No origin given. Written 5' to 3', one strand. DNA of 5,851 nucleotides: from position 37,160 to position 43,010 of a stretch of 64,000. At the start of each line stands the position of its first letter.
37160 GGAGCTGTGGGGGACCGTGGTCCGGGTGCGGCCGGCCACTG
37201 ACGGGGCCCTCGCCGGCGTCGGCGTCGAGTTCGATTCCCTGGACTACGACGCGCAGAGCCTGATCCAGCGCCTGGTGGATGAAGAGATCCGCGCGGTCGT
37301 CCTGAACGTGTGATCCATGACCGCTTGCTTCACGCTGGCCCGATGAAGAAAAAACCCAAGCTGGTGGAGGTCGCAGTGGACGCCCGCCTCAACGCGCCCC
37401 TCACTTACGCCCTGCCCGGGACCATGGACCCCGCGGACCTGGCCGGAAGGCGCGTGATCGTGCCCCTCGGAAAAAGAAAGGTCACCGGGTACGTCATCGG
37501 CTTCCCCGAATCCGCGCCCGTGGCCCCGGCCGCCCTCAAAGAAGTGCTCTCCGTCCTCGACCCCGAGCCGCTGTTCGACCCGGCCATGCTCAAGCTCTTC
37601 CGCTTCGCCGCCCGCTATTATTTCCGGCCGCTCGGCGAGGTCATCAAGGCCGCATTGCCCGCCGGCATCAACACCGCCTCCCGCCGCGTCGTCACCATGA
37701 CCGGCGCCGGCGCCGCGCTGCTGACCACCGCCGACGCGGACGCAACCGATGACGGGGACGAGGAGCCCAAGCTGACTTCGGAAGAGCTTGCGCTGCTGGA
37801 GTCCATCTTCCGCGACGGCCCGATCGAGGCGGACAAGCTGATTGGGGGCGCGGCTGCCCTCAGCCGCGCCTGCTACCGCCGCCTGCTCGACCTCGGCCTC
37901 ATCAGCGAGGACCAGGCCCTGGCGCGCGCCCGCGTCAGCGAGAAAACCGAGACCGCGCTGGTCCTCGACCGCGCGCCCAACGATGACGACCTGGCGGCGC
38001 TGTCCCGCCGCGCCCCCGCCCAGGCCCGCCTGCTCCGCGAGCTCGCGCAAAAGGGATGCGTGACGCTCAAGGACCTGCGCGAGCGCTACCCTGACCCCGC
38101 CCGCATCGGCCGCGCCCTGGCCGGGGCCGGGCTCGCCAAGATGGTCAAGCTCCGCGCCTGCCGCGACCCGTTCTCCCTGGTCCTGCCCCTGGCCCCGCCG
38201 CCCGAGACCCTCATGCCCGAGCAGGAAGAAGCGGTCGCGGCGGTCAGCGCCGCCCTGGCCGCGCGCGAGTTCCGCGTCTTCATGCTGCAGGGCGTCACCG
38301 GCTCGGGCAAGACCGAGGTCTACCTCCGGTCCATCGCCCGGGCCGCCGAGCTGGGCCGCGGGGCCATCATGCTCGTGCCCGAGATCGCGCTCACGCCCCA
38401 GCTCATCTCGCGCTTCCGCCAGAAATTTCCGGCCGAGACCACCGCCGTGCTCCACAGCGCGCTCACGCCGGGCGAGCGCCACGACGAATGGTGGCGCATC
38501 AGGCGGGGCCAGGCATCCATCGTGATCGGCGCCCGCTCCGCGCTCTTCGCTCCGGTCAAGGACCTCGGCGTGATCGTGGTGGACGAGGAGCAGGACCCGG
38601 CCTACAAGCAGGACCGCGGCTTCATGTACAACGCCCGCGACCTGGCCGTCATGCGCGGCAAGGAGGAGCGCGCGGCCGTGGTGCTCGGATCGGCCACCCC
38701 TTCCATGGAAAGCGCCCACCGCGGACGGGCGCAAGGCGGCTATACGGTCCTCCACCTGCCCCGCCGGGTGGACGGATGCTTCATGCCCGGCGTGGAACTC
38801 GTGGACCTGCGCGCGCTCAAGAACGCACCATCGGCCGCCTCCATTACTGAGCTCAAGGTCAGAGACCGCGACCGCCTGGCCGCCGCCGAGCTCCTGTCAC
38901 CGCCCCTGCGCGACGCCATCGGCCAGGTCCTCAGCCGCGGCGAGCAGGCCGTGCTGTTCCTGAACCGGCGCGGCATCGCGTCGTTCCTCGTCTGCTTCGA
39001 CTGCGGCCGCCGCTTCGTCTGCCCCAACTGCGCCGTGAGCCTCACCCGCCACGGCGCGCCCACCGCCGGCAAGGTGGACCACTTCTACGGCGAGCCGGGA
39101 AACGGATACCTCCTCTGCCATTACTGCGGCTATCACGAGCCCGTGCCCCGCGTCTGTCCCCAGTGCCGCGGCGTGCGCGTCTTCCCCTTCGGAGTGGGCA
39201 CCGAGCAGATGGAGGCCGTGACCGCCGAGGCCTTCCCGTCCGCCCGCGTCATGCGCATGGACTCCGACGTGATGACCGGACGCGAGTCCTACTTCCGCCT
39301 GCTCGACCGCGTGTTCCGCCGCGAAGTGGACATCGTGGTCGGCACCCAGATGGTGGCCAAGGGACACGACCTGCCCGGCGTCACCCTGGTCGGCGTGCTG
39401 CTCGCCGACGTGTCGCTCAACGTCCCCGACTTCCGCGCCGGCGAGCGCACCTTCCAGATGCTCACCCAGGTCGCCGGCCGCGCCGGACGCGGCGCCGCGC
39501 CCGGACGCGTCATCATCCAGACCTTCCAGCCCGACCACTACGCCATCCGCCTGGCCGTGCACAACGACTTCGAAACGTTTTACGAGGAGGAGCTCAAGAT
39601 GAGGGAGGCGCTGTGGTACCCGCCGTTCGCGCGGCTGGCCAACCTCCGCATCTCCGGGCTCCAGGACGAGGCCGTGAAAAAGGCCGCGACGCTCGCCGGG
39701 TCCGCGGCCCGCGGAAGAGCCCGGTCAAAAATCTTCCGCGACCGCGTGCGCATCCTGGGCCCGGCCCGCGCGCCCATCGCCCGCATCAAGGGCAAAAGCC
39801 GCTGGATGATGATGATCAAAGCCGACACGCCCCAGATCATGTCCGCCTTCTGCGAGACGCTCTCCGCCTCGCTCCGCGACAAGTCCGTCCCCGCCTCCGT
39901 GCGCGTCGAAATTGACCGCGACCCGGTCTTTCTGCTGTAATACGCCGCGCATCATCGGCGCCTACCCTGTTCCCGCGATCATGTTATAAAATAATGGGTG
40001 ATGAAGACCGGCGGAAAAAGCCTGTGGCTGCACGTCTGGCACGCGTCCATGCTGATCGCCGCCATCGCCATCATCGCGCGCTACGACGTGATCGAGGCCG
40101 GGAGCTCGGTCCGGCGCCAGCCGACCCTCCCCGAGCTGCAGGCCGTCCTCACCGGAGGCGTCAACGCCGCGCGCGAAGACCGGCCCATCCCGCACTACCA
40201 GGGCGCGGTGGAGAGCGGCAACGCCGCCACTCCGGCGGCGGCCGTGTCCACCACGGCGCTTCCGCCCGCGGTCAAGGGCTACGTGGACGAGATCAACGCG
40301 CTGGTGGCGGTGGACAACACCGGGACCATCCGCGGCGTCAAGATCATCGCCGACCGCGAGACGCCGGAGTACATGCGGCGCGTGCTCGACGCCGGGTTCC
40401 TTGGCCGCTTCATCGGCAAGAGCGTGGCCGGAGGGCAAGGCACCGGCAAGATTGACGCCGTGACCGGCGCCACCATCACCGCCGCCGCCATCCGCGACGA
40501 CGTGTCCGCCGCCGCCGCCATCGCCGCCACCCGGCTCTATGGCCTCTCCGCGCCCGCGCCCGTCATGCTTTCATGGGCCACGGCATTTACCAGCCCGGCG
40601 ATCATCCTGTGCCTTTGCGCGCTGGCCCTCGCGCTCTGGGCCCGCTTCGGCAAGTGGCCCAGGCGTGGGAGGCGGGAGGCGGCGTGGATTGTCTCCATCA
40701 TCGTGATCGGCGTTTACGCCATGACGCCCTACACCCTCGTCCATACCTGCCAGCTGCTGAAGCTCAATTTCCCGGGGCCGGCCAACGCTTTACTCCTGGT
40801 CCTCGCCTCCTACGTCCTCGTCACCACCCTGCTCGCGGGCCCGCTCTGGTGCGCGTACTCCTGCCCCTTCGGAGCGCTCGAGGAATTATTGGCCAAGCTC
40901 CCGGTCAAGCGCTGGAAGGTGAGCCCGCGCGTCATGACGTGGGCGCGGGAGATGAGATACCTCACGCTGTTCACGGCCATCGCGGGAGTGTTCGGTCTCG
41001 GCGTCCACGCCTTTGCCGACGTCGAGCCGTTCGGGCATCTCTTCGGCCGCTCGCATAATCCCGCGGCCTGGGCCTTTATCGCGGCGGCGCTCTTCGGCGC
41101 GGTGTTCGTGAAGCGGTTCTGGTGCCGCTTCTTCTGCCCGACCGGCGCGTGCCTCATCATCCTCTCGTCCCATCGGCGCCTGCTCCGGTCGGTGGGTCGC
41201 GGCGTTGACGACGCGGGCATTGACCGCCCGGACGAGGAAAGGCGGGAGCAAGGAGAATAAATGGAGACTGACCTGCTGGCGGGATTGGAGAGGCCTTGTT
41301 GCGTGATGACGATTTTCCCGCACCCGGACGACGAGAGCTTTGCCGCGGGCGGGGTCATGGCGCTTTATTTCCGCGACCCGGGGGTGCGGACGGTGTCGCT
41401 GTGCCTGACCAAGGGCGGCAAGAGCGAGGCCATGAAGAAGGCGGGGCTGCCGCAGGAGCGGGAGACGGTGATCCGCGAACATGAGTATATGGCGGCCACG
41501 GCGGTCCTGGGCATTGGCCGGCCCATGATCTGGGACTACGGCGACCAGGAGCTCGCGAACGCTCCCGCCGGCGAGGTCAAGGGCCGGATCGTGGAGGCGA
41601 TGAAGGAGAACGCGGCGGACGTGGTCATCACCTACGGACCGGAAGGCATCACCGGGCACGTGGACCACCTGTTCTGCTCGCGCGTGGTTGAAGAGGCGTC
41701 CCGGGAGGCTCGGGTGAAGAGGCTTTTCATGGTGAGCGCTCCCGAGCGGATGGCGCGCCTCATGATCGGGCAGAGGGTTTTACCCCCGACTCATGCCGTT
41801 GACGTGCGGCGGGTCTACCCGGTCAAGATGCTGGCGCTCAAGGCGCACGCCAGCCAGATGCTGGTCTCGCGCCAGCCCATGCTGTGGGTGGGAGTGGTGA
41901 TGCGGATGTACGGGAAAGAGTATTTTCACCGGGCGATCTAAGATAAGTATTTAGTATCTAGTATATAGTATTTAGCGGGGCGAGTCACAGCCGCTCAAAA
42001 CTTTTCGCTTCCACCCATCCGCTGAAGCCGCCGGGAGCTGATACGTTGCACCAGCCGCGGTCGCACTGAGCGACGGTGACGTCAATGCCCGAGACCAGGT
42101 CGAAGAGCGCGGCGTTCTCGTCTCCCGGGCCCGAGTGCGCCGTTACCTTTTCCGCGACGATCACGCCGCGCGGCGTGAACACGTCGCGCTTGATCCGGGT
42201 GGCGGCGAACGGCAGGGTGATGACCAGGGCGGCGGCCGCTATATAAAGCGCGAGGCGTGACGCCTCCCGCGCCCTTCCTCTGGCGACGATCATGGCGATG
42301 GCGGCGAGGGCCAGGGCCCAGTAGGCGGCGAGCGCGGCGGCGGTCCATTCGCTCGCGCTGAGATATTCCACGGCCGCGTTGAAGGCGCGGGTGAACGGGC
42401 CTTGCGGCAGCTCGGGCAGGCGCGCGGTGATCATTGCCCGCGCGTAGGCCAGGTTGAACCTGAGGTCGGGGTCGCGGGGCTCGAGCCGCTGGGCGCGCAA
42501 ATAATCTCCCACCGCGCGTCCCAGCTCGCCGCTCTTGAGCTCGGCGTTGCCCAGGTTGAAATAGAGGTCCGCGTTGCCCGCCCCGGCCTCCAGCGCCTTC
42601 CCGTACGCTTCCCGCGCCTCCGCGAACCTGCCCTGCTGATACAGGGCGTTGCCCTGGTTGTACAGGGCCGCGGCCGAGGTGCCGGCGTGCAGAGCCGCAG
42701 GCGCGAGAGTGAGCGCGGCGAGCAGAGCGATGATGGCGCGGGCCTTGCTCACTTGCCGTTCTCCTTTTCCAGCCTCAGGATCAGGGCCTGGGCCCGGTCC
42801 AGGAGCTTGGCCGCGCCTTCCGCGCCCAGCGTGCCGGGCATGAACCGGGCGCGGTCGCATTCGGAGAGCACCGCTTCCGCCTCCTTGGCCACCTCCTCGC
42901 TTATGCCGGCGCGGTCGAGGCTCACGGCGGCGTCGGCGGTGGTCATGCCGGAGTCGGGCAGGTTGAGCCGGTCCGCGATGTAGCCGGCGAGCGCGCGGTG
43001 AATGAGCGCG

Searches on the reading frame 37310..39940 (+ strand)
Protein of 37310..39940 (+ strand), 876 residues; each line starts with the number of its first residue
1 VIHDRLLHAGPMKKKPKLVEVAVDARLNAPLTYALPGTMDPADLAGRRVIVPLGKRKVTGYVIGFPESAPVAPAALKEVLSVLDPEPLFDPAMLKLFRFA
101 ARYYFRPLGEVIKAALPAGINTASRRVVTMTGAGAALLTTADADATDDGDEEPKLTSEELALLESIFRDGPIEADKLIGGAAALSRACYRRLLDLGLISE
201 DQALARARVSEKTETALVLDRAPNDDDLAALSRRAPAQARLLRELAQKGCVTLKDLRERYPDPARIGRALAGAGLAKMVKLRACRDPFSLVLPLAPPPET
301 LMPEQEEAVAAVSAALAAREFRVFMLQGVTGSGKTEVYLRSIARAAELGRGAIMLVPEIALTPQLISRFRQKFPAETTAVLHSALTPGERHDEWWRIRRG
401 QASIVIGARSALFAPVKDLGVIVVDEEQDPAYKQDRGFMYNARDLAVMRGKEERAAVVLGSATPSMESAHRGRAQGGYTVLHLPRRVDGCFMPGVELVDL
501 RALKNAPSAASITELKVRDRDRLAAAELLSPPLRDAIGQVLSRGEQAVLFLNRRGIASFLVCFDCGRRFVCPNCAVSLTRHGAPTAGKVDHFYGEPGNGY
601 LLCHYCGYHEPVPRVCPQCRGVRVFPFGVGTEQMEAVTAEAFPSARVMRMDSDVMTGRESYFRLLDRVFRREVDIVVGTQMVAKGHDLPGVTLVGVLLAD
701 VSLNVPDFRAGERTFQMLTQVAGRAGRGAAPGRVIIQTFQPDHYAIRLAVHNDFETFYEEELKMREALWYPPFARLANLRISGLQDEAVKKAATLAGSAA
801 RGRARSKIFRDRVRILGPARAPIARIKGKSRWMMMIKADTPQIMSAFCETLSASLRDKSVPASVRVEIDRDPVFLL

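Call 85: search_protein_families(library=pfam, proteins=[window:37310-39940:+], max_evalue=0.00001)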
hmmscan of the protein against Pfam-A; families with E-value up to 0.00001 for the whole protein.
window:37310-39940:+ (876 aa): 4 families
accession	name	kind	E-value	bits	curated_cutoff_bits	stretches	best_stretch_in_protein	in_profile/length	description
PF17764.6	PriA_3primeBD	-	4.7e-28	97.3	22.7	1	20-117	1-96/96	3'DNA-binding domain (3'BD)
PF18074.6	PriA_C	-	7.3e-19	68.8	26.9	1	772-872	1-95/95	Primosomal protein N C-terminal domain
PF00270.35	DEAD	-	1.5e-16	61.1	26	1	305-468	4-163/167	DEAD/DEAH box helicase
PF04851.21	ResIII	-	6.5e-12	46.1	22.5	1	301-429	4-136/164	Type III restriction enzyme, res subunit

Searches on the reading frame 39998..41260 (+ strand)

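Call 85: search_protein_families(library=pfam, proteins=[window:39998-41260:+], max_evalue=0.00001)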
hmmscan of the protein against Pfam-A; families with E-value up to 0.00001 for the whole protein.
window:39998-41260:+ (420 aa): 2 families
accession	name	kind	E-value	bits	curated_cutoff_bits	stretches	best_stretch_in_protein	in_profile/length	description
PF12801.12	Fer4_5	-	1.4e-13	51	22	1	265-308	4-47/48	4Fe-4S binding domain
PF04205.19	FMN_bind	-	6.2e-13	49.6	22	1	94-172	1-75/77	FMN-binding domain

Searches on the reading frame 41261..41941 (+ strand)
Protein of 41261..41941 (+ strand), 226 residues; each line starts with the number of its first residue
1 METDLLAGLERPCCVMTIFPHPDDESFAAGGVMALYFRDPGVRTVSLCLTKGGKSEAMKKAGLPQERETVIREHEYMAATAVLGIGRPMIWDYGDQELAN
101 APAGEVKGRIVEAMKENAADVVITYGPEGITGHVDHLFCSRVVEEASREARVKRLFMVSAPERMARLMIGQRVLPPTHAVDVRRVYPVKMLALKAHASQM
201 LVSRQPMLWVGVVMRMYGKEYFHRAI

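Call 86: search_protein_families(library=pfam, proteins=[window:41261-41941:+], max_evalue=0.00001)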
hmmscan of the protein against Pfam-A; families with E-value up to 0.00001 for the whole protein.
window:41261-41941:+ (226 aa): 1 family
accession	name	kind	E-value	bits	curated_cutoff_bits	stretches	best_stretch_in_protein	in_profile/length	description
PF02585.22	PIG-L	-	2.7e-24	86.5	28.2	1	16-146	1-128/129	GlcNAc-PI de-N-acetylase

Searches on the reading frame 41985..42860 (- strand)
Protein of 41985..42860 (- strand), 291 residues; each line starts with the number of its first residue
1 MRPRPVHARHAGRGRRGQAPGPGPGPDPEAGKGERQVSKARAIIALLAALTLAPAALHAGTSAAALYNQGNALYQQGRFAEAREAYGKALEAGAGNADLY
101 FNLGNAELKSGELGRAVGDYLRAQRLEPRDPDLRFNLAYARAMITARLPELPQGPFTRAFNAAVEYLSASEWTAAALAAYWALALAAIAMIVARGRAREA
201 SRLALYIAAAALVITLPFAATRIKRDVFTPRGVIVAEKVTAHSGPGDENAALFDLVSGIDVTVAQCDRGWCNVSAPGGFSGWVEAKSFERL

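Call 86: search_protein_families(library=pfam, proteins=[window:41985-42860:-], max_evalue=0.00001)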
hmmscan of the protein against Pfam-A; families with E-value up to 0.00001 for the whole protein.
window:41985-42860:- (291 aa): 8 families
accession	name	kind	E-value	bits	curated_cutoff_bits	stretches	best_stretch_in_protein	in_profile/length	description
PF13432.12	TPR_16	-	2.1e-14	54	32.7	1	67-131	1-65/65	Tetratricopeptide repeat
PF13414.12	TPR_11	-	3.7e-13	49.4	26.8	1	70-111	1-42/42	TPR repeat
PF00515.34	TPR_1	-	8e-13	48.1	27.8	1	63-91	1-29/34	Tetratricopeptide repeat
PF07719.23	TPR_2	-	3e-10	39.8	27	1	63-91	1-29/34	Tetratricopeptide repeat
PF13431.12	TPR_17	-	1.8e-09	37.6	24.4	0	86-116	2-32/34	Tetratricopeptide repeat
PF06347.19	SH3_4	-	1.2e-07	31.8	24.1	1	237-285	3-51/56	Bacterial SH3 domain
PF13428.12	TPR_14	-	3.2e-07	30.8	23.5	0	64-105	2-43/44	Tetratricopeptide repeat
PF13424.12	TPR_12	-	1.7e-06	28.5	30.1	0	63-123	3-71/77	Tetratricopeptide repeat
